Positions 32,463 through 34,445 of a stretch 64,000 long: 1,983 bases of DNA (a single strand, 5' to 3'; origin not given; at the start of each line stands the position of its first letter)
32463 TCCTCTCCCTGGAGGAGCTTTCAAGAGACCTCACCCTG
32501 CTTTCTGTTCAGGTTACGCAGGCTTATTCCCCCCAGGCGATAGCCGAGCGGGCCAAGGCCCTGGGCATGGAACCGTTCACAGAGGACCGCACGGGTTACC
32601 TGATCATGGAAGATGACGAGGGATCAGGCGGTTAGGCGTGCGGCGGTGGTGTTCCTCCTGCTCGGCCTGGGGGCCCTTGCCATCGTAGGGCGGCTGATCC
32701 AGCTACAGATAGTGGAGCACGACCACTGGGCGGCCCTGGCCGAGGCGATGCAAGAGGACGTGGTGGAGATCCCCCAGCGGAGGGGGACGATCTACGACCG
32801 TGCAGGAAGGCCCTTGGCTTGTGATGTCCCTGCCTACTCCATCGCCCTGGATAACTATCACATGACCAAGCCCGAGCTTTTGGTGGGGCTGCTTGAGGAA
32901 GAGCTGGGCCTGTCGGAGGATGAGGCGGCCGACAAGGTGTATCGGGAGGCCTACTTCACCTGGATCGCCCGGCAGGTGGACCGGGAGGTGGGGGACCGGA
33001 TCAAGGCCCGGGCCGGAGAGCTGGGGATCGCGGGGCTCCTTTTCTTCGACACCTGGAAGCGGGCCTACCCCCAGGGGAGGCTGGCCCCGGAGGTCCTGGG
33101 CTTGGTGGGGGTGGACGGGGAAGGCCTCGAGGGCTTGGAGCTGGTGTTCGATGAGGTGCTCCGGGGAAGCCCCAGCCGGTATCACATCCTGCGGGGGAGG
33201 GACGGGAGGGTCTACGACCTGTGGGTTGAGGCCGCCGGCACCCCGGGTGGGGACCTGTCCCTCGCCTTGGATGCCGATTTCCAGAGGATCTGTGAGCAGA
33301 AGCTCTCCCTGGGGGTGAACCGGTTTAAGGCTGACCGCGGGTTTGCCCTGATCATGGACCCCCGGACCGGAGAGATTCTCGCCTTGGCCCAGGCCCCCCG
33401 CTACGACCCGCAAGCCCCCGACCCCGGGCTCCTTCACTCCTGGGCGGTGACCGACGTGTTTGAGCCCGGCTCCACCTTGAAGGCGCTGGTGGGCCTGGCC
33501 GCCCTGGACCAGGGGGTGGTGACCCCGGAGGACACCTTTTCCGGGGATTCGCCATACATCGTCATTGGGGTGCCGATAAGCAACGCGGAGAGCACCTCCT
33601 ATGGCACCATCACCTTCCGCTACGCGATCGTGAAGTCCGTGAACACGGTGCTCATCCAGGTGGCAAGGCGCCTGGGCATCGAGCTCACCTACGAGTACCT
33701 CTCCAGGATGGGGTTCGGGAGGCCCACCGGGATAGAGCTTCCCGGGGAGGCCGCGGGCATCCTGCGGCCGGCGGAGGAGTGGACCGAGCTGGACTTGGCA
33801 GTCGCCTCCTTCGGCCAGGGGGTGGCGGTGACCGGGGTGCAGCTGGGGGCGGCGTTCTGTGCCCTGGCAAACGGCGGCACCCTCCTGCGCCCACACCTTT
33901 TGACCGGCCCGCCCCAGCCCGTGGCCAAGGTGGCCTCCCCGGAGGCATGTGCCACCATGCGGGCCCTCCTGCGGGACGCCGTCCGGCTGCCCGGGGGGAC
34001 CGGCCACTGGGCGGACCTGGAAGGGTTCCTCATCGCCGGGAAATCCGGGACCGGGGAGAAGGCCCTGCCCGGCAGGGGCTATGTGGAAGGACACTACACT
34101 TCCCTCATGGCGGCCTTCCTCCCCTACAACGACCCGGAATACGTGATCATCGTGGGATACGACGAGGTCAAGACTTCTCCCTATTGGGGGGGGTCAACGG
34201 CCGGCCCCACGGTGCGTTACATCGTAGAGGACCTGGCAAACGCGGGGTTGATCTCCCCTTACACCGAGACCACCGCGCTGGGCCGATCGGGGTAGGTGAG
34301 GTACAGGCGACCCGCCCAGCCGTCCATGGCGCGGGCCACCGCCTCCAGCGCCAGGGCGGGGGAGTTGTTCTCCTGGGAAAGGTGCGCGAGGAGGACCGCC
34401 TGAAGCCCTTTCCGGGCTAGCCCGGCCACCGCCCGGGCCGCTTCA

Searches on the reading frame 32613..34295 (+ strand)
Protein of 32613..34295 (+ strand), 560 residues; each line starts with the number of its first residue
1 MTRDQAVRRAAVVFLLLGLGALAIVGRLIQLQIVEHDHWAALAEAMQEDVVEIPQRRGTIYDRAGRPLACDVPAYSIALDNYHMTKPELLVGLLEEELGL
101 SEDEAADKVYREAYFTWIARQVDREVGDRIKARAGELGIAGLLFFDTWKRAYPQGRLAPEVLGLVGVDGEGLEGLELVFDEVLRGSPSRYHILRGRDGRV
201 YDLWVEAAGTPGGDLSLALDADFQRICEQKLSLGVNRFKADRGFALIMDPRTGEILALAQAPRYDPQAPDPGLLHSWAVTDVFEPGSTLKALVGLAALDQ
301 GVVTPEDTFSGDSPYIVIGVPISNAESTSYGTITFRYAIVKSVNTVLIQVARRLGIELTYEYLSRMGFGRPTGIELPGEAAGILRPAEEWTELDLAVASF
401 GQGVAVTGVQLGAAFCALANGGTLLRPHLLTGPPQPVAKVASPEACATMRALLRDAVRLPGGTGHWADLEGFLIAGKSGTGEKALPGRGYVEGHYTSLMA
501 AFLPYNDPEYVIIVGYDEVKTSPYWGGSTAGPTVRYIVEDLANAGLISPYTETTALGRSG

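Call 41: search_protein_families(library=pfam, proteins=[window:32613-34295:+], max_evalue=0.00001)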
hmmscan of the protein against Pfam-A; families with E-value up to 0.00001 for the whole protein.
window:32613-34295:+ (560 aa): 2 families
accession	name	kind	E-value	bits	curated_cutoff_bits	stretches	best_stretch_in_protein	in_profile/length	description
PF00905.27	Transpeptidase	-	1.3e-62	212.1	22.1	1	243-538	1-298/299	Penicillin binding protein transpeptidase domain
PF03717.20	PBP_dimer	-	8.2e-15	56.1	24.4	1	53-200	2-175/180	Penicillin-binding Protein dimerisation domain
